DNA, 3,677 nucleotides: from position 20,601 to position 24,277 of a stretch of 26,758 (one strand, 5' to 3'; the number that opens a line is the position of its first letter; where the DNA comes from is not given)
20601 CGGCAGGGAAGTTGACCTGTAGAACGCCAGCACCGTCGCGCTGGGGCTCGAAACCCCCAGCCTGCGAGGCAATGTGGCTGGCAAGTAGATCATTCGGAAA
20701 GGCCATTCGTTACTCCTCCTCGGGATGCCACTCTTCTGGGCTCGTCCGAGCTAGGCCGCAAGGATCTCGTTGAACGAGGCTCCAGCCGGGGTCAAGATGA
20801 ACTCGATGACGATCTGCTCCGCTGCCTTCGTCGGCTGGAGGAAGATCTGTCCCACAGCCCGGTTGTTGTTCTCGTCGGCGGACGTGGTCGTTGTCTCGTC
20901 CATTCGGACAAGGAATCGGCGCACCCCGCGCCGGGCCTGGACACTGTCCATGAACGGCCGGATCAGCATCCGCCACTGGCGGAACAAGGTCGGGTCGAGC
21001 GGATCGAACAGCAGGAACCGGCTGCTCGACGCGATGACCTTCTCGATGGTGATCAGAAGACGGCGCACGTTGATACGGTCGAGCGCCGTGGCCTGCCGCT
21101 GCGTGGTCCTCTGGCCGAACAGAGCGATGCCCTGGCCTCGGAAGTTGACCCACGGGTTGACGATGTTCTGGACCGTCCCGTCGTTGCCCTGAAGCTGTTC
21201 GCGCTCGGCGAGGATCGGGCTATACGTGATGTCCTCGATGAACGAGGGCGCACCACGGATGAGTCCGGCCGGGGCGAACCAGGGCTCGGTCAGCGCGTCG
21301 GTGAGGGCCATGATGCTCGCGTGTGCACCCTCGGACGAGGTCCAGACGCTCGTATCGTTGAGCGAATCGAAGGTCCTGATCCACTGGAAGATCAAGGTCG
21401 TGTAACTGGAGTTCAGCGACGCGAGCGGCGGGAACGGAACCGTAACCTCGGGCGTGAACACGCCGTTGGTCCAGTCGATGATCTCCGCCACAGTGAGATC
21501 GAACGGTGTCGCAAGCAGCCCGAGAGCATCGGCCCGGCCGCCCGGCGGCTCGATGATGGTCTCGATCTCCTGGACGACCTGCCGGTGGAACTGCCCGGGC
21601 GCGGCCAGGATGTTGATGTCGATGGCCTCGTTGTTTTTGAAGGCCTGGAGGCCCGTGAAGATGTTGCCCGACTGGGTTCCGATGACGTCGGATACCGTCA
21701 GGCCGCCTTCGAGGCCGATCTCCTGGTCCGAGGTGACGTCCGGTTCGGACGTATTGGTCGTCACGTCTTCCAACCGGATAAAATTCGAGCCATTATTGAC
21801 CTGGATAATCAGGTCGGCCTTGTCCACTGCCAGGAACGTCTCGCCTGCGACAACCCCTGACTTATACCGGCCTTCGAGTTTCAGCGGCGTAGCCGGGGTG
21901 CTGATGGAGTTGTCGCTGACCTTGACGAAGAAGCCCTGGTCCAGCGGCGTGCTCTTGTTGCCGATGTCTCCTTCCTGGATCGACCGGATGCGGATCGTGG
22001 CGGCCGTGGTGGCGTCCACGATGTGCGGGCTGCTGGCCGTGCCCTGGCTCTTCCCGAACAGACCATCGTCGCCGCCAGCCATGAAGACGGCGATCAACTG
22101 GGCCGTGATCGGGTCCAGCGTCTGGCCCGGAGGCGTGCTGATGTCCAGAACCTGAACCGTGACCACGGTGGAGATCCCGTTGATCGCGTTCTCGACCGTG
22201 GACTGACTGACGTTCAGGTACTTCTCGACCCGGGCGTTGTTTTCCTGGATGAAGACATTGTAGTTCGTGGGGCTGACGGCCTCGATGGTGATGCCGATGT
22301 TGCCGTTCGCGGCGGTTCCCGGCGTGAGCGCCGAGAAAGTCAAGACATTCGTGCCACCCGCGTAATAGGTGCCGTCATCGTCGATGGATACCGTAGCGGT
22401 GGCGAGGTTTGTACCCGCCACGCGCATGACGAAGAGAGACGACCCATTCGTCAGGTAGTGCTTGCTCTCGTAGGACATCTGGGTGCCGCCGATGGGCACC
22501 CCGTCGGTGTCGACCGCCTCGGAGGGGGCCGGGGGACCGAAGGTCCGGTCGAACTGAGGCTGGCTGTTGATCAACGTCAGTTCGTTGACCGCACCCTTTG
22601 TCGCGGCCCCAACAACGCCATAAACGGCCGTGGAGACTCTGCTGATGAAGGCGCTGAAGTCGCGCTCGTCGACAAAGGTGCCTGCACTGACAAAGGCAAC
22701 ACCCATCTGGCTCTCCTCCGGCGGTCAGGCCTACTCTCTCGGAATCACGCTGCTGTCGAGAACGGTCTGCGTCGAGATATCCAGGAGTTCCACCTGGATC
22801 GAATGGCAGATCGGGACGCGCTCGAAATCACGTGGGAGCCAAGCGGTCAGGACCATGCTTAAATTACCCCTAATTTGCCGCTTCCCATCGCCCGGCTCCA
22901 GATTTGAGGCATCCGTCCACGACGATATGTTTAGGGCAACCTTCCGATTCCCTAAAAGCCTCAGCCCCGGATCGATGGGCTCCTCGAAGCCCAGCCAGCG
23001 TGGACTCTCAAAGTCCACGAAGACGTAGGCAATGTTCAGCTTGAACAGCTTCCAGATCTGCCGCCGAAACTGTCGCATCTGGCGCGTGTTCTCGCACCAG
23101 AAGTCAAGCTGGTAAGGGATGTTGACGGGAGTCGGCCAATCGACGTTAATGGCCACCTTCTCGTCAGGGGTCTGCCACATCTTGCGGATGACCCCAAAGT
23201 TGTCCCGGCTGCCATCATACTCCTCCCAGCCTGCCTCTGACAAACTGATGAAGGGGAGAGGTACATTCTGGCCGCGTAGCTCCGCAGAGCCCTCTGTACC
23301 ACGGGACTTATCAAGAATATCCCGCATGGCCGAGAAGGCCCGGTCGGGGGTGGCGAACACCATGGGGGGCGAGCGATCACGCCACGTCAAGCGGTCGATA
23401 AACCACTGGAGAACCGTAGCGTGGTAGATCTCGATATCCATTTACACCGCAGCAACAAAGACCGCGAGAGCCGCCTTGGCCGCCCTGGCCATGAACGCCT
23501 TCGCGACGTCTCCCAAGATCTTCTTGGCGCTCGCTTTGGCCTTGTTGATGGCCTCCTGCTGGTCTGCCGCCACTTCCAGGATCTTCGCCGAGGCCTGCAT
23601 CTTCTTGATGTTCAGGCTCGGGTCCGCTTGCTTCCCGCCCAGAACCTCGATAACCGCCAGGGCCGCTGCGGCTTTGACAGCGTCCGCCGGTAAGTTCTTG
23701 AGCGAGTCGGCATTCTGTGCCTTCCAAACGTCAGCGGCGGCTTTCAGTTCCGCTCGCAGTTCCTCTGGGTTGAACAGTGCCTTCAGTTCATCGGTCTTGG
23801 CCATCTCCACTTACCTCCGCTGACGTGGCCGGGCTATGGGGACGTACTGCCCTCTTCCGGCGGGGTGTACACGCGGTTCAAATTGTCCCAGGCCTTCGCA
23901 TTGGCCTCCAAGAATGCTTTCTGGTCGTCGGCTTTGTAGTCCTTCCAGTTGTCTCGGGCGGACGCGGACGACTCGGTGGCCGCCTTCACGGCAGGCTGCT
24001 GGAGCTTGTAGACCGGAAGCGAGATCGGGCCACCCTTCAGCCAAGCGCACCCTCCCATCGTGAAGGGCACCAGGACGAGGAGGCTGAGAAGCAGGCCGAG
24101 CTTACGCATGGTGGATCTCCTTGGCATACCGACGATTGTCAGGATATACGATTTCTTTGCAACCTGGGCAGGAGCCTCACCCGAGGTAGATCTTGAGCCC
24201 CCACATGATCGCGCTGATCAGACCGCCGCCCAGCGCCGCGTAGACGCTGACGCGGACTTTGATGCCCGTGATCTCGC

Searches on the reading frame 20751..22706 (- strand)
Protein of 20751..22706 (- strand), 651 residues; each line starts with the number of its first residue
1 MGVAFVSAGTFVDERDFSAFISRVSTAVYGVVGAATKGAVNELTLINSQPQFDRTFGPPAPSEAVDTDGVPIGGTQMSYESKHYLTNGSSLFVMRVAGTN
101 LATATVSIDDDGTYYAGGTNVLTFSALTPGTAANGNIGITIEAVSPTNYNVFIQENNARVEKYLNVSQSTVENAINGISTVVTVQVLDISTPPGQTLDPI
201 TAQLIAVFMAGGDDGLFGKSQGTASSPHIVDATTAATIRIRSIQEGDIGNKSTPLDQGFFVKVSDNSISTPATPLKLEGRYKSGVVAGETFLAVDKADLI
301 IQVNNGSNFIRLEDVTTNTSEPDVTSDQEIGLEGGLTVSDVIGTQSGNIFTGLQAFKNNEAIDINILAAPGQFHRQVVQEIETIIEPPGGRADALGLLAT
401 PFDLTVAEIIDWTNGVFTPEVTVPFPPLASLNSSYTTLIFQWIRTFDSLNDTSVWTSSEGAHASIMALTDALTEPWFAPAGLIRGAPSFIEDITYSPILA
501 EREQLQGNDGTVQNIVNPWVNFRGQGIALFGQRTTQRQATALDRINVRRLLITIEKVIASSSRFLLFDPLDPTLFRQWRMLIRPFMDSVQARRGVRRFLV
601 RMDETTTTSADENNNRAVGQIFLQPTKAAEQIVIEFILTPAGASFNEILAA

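Call 6: search_protein_families(library=phrogs, proteins=[window:20751-22706:-], max_evalue=0.01)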
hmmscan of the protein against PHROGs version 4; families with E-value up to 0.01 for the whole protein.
window:20751-22706:- (651 aa): 4 families
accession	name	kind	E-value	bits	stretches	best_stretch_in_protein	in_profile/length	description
phrog_23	-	tail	1.7e-62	212.8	1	4-647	22-471/496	tail sheath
phrog_10581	-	tail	2.2e-24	86.8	1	463-638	730-909/915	tail sheath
phrog_17610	-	tail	8.6e-12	44.7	1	461-643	928-1111/1135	tail sheath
phrog_34521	-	tail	1.2e-06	27.7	1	516-645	827-957/962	tail sheath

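Call 8: search_protein_families(library=pfam, proteins=[window:20751-22706:-], max_evalue=0.01)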
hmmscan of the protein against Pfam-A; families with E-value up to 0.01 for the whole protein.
window:20751-22706:- (651 aa): 1 family
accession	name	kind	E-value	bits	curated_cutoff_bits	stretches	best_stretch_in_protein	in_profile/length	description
PF17482.7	Phage_sheath_1C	-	0.00048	20.6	26.9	1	540-636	4-101/104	Phage tail sheath C-terminal domain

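Call 12: search_dna_similar(query=window:20751-22706:-, collection=phages, mode=protein, max_evalue=0.00001)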
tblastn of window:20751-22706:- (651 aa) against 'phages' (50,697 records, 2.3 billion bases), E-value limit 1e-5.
Records with a match: 2651; places in all: 2698; records where one place covers at least 80% of the query: 1.
Best place of each record, by identity: <60% 2651.
By first word of the organism name: Escherichia 666; Synechococcus 379; Klebsiella 330; Salmonella 200; Vibrio 139; Shigella 89; Aeromonas 77; Acinetobacter 72; Erwinia 67; Cyanophage 61; and 65 more.
By host as written in the record: - 461; Escherichia coli 277; Klebsiella pneumoniae 115; Synechococcus 107; Erwinia amylovora 46; Synechococcus sp. 38; Escherichia coli O157:H7 38; Salmonella enterica 29; and 594 more.
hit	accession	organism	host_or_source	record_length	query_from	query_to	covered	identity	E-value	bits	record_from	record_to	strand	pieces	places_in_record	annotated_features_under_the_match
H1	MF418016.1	Bacillus phage vB_BceM-HSE3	Bacillus cereus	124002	5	646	99%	29.3%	9e-67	244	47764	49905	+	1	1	tail sheath protein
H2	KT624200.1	Bacillus phage SP-15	Bacillus subtilis W-23-S(r); Bacillus ...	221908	300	645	53%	35.6%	2e-52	201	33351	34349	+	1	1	tail sheath protein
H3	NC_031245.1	Bacillus phage SP-15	Bacillus subtilis W-23-S(r); Bacillus ...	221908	300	645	53%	35.6%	2e-52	201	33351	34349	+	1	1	tail sheath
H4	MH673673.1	Thermus phage phiLo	Thermus thermophilus HB8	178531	239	648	63%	28.8%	1e-26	122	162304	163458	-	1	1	tail sheath protein FI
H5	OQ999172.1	Listeria phage LIS04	Listeria innocua ATCC 51742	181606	329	647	49%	34.0%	9e-49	190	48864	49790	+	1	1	tail sheath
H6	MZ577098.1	Methylophilales phage Melnitz-3 EXVC039M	Methylophilales_sp._H5P1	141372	303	648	53%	30.8%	2e-30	134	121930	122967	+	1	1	tail sheath protein subtilisin-like domain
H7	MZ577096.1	Methylophilales phage Melnitz-2 EXVC040M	Methylophilales_sp._H5P1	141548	303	648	53%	30.8%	2e-30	134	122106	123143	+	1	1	tail sheath protein subtilisin-like domain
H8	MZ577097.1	Methylophilales phage Melnitz EXVC044M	Methylophilales_sp._H5P1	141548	303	648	53%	30.8%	2e-30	134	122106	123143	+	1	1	tail sheath protein subtilisin-like domain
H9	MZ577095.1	Methylophilales phage Melnitz-1 EXVC043M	Methylophilales_sp._H5P1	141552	303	648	53%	30.8%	2e-30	134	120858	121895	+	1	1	tail sheath protein subtilisin-like domain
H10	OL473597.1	Synechococcus phage S-SZBM1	Synechococcus sp. CB0101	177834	306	649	53%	30.8%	1e-32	140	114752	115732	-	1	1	tail sheath protein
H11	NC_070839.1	Synechococcus phage S-SZBM1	Synechococcus sp. CB0101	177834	306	649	53%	30.8%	1e-32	140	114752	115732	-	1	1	tail sheath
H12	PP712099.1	Pseudoalteromonas phage vB_Psh_XG4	Pseudoalteromonas shioyasakiensis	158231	313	649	52%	31.1%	2e-28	127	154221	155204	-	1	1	record has no annotation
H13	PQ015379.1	Pseudomonas phage HRDY3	Pseudomonas sp.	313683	190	631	68%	23.7%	1e-10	71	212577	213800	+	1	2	tail sheath protein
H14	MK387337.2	Vibrio phage Va1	Vibrio alginolyticus NBRC 15630 = ATCC ...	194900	303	649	53%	30.0%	2e-31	137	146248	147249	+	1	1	tail sheath protein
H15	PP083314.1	Vibrio phage VB_VaC_SRILMA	Vibrio alginolyticus CECT 521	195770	303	649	53%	30.0%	2e-31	137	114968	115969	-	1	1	tail sheath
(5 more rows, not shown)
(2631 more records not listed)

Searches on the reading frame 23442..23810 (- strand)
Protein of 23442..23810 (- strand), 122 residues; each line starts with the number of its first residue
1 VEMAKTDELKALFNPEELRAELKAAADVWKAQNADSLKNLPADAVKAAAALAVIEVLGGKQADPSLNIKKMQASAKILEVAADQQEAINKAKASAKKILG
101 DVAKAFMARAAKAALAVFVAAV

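Call 6: search_protein_families(library=phrogs, proteins=[window:23442-23810:-], max_evalue=0.01)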
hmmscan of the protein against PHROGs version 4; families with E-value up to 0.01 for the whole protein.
window:23442-23810:- (122 aa): 0 families

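Call 8: search_protein_families(library=pfam, proteins=[window:23442-23810:-], max_evalue=0.01)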
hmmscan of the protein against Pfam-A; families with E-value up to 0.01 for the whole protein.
window:23442-23810:- (122 aa): 0 families

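Call 83: search_protein_families(library=padloc, proteins=[window:23442-23804:-], max_evalue=0.01)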
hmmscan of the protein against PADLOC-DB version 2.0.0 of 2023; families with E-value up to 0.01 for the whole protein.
window:23442-23804:- (120 aa): 0 families

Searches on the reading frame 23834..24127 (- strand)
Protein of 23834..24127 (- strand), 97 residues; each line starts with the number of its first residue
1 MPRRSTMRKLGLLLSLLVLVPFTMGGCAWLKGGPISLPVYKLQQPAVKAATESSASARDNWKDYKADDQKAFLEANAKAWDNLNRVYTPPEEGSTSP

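Call 6: search_protein_families(library=phrogs, proteins=[window:23834-24127:-], max_evalue=0.01)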
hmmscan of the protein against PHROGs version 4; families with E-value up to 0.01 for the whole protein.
window:23834-24127:- (97 aa): 0 families

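Call 8: search_protein_families(library=pfam, proteins=[window:23834-24127:-], max_evalue=0.01)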
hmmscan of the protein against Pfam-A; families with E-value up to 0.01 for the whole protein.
window:23834-24127:- (97 aa): 0 families

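Call 83: search_protein_families(library=padloc, proteins=[window:23834-24109:-], max_evalue=0.01)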
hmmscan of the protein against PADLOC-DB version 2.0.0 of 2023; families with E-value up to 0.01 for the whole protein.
window:23834-24109:- (91 aa): 0 families
